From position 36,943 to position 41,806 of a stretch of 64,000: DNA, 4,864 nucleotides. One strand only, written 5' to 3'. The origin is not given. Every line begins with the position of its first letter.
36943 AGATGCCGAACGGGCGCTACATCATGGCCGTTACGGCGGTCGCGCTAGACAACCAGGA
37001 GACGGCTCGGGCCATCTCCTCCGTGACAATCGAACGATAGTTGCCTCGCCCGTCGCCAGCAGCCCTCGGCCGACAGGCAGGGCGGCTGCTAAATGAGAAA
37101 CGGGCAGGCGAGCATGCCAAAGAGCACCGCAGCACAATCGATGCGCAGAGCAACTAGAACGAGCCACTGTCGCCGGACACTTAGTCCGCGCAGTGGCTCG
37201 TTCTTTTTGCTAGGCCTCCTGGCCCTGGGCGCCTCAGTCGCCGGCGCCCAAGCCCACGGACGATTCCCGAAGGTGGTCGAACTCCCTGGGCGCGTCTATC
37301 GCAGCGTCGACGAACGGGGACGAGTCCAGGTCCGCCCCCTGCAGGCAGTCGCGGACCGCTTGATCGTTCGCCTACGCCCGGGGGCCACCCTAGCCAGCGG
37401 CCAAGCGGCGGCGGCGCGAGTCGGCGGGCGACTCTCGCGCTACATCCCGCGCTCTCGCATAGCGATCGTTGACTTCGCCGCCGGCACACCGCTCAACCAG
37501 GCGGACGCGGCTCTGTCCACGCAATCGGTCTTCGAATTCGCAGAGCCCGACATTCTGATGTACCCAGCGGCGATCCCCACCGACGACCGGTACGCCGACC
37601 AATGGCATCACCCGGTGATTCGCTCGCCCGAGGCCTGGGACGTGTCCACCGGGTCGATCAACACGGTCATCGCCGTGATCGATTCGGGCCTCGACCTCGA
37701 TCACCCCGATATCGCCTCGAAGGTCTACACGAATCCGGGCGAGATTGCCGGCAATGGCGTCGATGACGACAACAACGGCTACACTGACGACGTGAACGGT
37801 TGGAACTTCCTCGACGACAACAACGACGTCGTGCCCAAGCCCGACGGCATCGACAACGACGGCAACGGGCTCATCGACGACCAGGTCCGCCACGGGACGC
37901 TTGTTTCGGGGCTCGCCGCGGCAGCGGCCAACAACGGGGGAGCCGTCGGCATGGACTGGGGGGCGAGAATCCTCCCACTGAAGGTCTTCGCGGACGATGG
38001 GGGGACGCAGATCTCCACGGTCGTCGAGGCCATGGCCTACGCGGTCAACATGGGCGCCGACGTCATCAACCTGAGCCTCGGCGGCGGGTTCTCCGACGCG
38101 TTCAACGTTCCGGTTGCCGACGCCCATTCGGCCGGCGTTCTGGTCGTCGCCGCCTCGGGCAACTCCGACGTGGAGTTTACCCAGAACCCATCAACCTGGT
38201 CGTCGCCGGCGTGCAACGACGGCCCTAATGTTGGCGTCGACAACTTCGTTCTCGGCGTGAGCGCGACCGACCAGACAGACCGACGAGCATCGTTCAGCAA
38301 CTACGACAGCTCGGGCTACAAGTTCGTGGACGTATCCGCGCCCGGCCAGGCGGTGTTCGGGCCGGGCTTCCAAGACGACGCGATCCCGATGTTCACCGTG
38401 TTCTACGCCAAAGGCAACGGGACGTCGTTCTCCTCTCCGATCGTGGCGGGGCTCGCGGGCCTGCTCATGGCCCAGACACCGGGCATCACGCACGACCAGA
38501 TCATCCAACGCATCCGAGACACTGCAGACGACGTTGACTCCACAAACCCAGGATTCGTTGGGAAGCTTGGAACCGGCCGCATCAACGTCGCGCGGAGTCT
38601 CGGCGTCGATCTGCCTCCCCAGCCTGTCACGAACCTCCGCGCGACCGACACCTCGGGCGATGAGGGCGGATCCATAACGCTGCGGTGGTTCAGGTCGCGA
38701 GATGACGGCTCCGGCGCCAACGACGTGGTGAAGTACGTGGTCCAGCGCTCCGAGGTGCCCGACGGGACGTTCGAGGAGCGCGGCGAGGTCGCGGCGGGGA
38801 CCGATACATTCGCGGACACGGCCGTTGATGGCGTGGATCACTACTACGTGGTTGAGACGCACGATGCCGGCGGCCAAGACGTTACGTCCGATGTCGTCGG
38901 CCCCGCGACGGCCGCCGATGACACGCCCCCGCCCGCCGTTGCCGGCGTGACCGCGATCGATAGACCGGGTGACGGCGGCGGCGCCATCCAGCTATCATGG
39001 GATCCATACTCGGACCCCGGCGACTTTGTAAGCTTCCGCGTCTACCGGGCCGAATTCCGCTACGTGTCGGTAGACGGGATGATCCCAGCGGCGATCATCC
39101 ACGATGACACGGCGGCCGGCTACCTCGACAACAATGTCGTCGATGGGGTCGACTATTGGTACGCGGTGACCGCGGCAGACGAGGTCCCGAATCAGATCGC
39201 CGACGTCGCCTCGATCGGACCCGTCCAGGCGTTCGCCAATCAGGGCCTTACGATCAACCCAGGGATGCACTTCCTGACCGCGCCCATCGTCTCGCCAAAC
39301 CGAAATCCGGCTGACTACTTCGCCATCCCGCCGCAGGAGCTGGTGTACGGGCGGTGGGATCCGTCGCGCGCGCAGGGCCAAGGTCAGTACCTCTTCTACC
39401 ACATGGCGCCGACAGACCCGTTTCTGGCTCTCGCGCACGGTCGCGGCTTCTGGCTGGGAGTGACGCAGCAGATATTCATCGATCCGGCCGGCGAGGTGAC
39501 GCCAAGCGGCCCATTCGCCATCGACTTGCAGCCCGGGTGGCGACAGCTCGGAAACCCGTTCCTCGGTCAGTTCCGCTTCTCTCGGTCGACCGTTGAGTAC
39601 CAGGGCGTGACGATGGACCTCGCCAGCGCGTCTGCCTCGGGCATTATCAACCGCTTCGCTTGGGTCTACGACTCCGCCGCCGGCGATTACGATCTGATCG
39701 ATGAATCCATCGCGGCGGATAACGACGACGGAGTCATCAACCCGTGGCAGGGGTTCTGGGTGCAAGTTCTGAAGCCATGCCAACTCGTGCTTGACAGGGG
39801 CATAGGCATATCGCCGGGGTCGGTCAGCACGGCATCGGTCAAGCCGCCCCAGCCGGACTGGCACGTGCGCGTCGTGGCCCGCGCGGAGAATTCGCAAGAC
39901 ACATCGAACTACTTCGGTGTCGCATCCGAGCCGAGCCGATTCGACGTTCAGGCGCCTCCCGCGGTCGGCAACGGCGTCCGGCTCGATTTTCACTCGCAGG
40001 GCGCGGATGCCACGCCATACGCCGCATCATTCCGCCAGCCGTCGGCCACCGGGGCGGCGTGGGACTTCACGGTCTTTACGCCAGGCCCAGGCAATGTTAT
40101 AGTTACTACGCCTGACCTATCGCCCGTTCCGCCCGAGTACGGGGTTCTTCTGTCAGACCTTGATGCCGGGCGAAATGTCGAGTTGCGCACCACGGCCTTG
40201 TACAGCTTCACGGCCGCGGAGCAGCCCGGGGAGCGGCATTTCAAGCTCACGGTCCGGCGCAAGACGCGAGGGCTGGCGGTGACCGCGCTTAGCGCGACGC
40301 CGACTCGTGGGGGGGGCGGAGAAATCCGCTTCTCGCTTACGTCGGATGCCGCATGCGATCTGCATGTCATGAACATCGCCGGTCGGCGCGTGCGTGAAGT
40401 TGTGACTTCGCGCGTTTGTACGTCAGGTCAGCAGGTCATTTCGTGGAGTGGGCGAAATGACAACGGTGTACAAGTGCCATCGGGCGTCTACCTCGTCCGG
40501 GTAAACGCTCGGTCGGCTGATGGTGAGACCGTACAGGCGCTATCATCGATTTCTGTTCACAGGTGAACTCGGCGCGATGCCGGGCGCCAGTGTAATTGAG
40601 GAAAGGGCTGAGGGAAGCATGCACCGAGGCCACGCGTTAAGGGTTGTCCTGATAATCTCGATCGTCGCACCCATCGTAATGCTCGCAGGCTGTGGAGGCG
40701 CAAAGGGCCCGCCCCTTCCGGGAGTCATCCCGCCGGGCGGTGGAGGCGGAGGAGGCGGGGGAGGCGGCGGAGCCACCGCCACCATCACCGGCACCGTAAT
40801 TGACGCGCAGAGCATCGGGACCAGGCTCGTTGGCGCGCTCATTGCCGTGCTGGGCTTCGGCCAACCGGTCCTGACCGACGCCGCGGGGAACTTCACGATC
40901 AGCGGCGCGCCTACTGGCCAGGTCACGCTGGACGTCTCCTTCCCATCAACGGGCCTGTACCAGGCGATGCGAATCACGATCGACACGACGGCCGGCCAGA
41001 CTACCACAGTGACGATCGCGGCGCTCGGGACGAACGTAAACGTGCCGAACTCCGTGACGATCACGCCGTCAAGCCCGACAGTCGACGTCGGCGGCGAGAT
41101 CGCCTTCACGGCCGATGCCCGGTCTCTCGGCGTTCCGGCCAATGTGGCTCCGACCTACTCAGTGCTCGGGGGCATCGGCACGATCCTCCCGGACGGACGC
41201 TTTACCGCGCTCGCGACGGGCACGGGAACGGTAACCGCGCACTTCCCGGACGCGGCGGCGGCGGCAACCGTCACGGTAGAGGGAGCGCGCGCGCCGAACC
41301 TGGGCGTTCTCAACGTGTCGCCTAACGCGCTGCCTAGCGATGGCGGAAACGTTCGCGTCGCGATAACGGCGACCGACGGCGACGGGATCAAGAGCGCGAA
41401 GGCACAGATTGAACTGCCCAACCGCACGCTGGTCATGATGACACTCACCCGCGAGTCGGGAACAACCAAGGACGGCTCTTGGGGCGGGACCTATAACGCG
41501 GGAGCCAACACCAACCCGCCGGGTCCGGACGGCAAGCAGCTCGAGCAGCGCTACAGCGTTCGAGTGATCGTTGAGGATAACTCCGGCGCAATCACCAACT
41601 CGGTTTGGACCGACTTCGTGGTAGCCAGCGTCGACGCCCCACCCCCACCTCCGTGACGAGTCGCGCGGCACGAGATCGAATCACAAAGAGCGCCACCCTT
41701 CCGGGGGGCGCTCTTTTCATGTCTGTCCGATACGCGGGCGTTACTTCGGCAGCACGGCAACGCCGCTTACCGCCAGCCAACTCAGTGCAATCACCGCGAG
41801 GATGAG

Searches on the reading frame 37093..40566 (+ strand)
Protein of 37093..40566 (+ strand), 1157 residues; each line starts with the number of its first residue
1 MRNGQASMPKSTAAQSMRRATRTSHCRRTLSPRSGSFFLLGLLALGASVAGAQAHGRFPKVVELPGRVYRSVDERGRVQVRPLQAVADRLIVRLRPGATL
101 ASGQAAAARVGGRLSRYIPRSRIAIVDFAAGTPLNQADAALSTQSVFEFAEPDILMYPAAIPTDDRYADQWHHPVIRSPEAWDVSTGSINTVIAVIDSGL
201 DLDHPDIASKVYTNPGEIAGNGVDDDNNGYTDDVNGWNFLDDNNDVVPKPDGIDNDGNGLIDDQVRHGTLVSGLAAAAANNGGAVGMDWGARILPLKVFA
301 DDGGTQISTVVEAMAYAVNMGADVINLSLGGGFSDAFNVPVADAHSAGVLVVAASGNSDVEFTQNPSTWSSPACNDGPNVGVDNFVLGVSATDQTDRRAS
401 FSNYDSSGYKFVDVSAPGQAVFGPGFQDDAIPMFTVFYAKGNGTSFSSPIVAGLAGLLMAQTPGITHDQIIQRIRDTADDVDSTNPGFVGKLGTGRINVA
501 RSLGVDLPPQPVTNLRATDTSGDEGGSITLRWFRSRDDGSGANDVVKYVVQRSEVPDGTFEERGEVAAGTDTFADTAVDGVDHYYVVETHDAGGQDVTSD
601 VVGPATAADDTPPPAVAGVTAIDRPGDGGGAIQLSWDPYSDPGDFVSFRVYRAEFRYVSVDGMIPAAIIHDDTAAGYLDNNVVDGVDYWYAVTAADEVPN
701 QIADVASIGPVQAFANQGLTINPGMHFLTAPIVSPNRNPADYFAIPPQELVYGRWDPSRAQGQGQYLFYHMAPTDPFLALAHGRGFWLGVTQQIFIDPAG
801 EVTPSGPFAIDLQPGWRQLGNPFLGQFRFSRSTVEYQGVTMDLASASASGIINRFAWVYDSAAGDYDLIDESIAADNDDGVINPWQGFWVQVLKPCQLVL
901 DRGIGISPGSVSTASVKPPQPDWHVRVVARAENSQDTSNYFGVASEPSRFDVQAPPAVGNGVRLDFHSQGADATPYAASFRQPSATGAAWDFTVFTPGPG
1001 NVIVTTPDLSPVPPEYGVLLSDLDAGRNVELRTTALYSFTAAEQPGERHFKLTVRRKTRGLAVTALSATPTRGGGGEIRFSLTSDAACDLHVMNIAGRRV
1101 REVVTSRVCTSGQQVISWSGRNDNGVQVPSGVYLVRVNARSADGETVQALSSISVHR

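Call 15: search_protein_families(library=pfam, proteins=[window:37093-40566:+], max_evalue=0.001)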
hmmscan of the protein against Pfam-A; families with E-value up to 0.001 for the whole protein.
window:37093-40566:+ (1157 aa): 3 families
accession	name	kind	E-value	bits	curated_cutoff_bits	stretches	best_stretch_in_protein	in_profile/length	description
PF00082.27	Peptidase_S8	-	5e-43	147.9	21.8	1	190-493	3-286/288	Subtilase family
PF13860.13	FlgD_ig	-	4.6e-08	33.4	27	1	1074-1142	8-78/79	FlgD Ig-like domain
PF22148.1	Fervidolysin_NPro-like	-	2.2e-05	25.2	21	1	84-153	14-81/81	Fervidolysin N-terminal prodomain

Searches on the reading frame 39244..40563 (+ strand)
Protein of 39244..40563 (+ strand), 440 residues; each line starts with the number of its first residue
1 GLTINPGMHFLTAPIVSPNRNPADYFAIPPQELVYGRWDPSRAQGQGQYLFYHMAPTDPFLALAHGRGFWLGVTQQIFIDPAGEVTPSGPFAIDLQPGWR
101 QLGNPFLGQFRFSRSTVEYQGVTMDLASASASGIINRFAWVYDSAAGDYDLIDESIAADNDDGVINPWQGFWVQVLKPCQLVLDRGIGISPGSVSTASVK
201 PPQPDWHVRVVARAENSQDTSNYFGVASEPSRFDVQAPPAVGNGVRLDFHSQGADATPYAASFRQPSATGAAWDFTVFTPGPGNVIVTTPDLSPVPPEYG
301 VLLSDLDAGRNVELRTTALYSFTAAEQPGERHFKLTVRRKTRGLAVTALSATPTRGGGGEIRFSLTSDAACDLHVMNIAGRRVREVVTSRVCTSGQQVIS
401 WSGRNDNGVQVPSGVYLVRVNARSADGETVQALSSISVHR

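Call 88: search_protein_representatives(alignment_id=A5)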
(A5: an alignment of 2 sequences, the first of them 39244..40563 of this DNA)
Query: 2 sequences, 450 profile positions. Proteins with E-value up to 0.001 (for the whole library): 9214; up to 1e-10: 3460; up to 1e-30: 888. The best 150 are listed.
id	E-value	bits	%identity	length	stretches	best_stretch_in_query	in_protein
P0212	1.9e-132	458.5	-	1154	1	6-450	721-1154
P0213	8.5e-131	453.1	-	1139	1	2-450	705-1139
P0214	1.2e-126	439.5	-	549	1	8-450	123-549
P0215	7.4e-126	436.8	-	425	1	13-450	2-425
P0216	3.4e-122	424.7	-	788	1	4-447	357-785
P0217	1.1e-121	423.0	-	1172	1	2-450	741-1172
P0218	1.9e-95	336.5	-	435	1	8-450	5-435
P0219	5.0e-92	325.3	-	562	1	5-449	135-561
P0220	4.1e-91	322.3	-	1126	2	10-448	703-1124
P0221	5.2e-89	315.4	-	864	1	5-450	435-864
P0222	1.4e-88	313.9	-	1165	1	3-448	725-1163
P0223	2.9e-88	312.9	-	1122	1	6-450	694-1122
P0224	1.9e-84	300.3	-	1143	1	4-449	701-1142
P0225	2.4e-84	300.0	-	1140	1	3-449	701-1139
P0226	2.4e-84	300.0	-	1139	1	4-445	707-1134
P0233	9.1e-81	288.2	-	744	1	3-450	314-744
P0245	3.8e-73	263.1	-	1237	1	6-444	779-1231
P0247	5.3e-72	259.3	-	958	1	3-445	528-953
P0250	3.7e-70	253.2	-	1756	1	13-447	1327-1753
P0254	5.2e-68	246.1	-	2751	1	6-449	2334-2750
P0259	5.4e-66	239.5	-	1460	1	8-450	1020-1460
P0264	1.1e-63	231.8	-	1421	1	6-445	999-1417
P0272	3.4e-61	223.7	-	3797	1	6-437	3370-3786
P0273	1.4e-60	221.6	-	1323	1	13-448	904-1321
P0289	4.4e-58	213.4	-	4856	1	8-450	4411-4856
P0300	5.9e-57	209.7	-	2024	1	8-442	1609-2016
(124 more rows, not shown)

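Call 89: search_protein_families(library=pfam, proteins=[P0221, P0233, P0245, P0250, P0259, P0264, P0273, P0247], max_evalue=0.0001)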
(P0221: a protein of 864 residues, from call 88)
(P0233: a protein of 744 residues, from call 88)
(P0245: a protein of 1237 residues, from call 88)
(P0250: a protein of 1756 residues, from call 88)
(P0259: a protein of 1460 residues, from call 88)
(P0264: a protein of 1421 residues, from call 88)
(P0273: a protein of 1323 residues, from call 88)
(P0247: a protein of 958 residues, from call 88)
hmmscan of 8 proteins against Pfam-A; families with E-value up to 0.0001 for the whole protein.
P0221 (864 aa): 2 families
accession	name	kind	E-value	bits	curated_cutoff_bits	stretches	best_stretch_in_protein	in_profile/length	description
PF00082.27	Peptidase_S8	-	2.4e-28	99.7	21.8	1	2-195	85-280/288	Subtilase family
PF13860.13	FlgD_ig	-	1.7e-09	38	27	1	782-849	9-78/79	FlgD Ig-like domain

P0233 (744 aa): 2 families
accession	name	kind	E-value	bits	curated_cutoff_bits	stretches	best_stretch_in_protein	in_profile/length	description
PF13860.13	FlgD_ig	-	1.2e-10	41.7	27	1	660-729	8-78/79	FlgD Ig-like domain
PF00082.27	Peptidase_S8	-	9.8e-10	38.6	21.8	1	1-57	203-265/288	Subtilase family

P0245 (1237 aa): 2 families
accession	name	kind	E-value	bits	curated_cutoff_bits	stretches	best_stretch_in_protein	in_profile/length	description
PF05547.17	Peptidase_M6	-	2.4e-19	70.1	22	1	173-347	83-283/294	Immune inhibitor A peptidase M6, catalytic domain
PF13860.13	FlgD_ig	-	6.8e-12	45.6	27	1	1153-1221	7-77/79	FlgD Ig-like domain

P0250 (1756 aa): 3 families
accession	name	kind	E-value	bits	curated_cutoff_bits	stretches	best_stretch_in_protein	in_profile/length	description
PF13860.13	FlgD_ig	-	2.8e-11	43.6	27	1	1671-1741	8-78/79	FlgD Ig-like domain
PF07676.18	PD40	-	1.2e-10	41.5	20.9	0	254-287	3-37/38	WD40-like Beta Propeller Repeat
PF13620.12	CarboxypepD_reg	-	1.6e-05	25.6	32.3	0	993-1065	2-56/82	Carboxypeptidase regulatory-like domain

P0259 (1460 aa): 4 families
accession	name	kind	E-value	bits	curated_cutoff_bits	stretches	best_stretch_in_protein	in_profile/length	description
PF18565.7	Glyco_hydro2_C5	-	1.3e-08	35.1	32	1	95-184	1-100/103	Glycoside hydrolase family 2 C-terminal domain 5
PF09134.16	Invasin_D3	-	1.8e-07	32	33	1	96-183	6-87/98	Invasin, domain 3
PF13860.13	FlgD_ig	-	5.2e-07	30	27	1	1378-1445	11-78/79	FlgD Ig-like domain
PF02369.22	Big_1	-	3e-06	27.7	34.9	1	95-187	2-89/93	Bacterial Ig-like domain (group 1)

P0264 (1421 aa): 11 families
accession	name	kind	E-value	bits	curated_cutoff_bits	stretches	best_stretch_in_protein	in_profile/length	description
PF13620.12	CarboxypepD_reg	-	5.9e-48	161.6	32.3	5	914-989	1-79/82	Carboxypeptidase regulatory-like domain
PF13715.12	CarbopepD_reg_2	-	3.6e-27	94.7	32.2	2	832-897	1-67/88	CarboxypepD_reg-like domain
PF05547.17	Peptidase_M6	-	2.9e-25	89.6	22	1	112-325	44-282/294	Immune inhibitor A peptidase M6, catalytic domain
PF09430.16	EMC7_beta-sandw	-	4.7e-14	53.1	26.6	0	768-831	16-80/122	ER membrane protein complex subunit 7, beta-sandwich domain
PF16371.11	MetallophosN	-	5.2e-13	49.5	35.6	0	587-637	1-51/77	N terminal of Calcineurin-like phosphoesterase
PF17802.7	SpaA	-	8.2e-13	48.8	23.1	0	932-980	31-79/91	Prealbumin-like fold domain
PF17210.9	SdrD_B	-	2.5e-12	47.4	29.7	0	671-732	16-82/112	SdrD B-like domain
PF15976.11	CooC_C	-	4.7e-12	46.2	29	0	911-963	15-67/93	CS1-pili formation C-terminal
PF25020.1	TTR_TEN1-4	-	7.2e-09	35.9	27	0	830-898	7-77/86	Teneurin TTR-like domain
PF11008.14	DUF2846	-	1.8e-08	34.8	34.3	0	678-722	20-61/92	Protein of unknown function (DUF2846)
PF13860.13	FlgD_ig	-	4.4e-05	23.8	27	1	1341-1404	13-76/79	FlgD Ig-like domain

P0273 (1323 aa): 1 family
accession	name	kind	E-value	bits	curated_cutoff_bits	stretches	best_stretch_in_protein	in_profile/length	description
PF13860.13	FlgD_ig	-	9.7e-10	38.7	27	1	1237-1307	7-77/79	FlgD Ig-like domain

P0247 (958 aa): 1 family
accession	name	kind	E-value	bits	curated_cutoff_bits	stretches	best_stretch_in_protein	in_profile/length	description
PF13860.13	FlgD_ig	-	9.5e-10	38.8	27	1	875-943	9-78/79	FlgD Ig-like domain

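Call 93: list_cluster_members(proteins=[P0217, P0222, P0245, P0250, P0254, P0259, P0264, P0272, P0289, P0300])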
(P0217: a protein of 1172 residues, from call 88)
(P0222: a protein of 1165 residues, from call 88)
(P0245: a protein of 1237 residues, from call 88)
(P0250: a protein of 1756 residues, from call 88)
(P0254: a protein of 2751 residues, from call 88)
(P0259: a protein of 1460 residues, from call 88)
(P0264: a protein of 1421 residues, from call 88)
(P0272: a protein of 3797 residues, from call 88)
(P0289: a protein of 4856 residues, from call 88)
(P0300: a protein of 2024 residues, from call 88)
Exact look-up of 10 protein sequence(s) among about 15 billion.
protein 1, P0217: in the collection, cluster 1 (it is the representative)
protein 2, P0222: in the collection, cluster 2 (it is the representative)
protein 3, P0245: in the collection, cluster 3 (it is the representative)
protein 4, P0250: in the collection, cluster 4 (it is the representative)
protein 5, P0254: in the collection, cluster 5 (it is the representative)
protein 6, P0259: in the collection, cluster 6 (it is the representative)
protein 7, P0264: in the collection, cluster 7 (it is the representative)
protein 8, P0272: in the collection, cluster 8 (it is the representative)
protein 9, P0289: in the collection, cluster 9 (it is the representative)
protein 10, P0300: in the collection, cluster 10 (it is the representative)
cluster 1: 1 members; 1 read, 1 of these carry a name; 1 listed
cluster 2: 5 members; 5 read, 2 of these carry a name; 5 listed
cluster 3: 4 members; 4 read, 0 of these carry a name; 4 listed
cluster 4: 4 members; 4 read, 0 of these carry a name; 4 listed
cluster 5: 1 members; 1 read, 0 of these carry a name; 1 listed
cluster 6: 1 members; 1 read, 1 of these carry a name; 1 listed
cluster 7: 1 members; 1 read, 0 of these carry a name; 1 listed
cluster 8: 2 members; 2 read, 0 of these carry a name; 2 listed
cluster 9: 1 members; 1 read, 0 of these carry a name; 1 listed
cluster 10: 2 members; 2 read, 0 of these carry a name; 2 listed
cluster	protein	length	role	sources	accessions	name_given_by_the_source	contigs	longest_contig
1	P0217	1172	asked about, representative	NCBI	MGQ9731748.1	MAG: M6 family metalloprotease domain-containing protein [Candidatus Zipacnadales ...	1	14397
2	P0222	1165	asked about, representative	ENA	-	-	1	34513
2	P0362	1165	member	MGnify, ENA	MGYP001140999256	CR=1 FL=1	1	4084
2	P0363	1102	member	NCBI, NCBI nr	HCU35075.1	MAG TPA: hypothetical protein DGT21_06305, partial [Armatimonadetes bacterium] | hypothetical protein [Armatimonadota bacterium]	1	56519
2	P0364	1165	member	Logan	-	-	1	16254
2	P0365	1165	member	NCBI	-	-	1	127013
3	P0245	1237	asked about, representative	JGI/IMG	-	-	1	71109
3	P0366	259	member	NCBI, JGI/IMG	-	-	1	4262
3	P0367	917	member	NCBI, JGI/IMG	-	-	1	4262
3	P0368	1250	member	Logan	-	-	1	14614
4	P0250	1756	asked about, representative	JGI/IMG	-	-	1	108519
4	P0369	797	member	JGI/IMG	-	-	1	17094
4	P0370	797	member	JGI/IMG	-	-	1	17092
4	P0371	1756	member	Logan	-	-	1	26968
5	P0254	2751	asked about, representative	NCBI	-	-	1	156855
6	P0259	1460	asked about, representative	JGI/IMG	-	hypothetical protein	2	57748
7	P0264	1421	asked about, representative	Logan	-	-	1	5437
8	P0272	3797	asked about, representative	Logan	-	-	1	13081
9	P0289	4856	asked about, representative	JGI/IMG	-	-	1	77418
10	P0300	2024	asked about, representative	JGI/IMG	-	-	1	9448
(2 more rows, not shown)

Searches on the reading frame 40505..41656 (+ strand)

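Call 15: search_protein_families(library=pfam, proteins=[window:40505-41656:+], max_evalue=0.001)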
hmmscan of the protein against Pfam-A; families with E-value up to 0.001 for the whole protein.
window:40505-41656:+ (383 aa): 2 families
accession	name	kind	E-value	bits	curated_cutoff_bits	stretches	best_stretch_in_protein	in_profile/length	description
PF13620.12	CarboxypepD_reg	-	1.6e-09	38.4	32.3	1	93-172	1-80/82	Carboxypeptidase regulatory-like domain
PF13715.12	CarbopepD_reg_2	-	4e-09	36.8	32.2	1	94-172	1-75/88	CarboxypepD_reg-like domain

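Call 72: search_protein_families(library=pfam, proteins=[window:40505-41656:+], max_evalue=0.1)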
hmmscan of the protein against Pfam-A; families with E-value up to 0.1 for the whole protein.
window:40505-41656:+ (383 aa): 3 families
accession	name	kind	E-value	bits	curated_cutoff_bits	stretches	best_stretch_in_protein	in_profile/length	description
PF13620.12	CarboxypepD_reg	-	1.6e-09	38.4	32.3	1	93-172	1-80/82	Carboxypeptidase regulatory-like domain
PF13715.12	CarbopepD_reg_2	-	4e-09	36.8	32.2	1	94-172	1-75/88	CarboxypepD_reg-like domain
PF02368.24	Big_2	-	0.041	14.3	22.8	1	183-257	4-78/79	Bacterial Ig-like domain (group 2)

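Call 87: search_protein_families(library=ncbifam, proteins=[window:40505-41656:+], max_evalue=0.01)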
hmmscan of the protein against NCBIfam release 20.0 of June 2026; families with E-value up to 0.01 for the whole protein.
window:40505-41656:+ (383 aa): 1 family
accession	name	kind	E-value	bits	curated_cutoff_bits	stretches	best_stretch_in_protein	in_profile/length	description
TIGR04056.1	OMP_RagA_SusC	subfamily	0.00023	19.6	368.25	1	93-147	2-52/981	SusC/RagA family TonB-linked outer membrane protein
